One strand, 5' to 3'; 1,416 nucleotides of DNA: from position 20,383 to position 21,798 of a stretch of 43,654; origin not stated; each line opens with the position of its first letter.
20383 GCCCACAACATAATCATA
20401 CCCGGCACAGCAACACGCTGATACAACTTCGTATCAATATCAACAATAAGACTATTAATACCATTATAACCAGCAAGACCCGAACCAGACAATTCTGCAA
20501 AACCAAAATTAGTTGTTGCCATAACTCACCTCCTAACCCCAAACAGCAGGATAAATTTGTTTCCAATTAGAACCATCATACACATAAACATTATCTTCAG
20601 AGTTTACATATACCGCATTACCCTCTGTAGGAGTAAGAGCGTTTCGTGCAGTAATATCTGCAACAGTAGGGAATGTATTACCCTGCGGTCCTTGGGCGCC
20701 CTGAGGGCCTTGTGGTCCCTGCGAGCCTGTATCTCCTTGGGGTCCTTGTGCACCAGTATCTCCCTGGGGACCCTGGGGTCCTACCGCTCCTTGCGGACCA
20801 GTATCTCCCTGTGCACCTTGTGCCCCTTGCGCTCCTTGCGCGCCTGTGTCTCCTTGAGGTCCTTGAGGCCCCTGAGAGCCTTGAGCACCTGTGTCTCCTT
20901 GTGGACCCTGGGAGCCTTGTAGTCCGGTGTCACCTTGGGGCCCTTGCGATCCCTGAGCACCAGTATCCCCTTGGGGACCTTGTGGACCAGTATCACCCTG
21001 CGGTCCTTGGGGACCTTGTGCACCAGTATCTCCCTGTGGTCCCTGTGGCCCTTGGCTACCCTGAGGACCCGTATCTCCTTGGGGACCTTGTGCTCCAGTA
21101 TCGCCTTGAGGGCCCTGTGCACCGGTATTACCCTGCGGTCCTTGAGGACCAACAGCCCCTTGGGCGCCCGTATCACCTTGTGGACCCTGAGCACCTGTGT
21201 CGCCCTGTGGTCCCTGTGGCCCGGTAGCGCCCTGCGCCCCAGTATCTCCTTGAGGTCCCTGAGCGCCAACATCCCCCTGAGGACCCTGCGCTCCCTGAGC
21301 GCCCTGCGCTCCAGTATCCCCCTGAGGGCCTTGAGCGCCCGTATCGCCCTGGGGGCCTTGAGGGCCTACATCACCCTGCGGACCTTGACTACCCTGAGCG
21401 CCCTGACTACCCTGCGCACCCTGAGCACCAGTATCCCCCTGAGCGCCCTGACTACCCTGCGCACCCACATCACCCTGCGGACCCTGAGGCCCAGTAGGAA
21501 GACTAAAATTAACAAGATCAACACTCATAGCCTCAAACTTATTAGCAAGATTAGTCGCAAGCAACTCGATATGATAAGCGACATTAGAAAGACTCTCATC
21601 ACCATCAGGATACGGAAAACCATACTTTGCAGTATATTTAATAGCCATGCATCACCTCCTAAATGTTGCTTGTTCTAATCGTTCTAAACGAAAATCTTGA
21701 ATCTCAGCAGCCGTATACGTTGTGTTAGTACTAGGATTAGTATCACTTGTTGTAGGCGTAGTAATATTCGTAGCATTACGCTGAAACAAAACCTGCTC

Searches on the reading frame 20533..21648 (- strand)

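Call 99: search_protein_families(library=pfam, proteins=[window:20533-21648:-], max_evalue=0.001)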
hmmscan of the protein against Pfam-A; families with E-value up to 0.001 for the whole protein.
window:20533-21648:- (371 aa): 1 family
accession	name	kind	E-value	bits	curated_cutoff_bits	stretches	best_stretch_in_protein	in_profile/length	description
PF01391.23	Collagen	-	8.2e-45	150.8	27.2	2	52-107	3-58/60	Collagen triple helix repeat (20 copies)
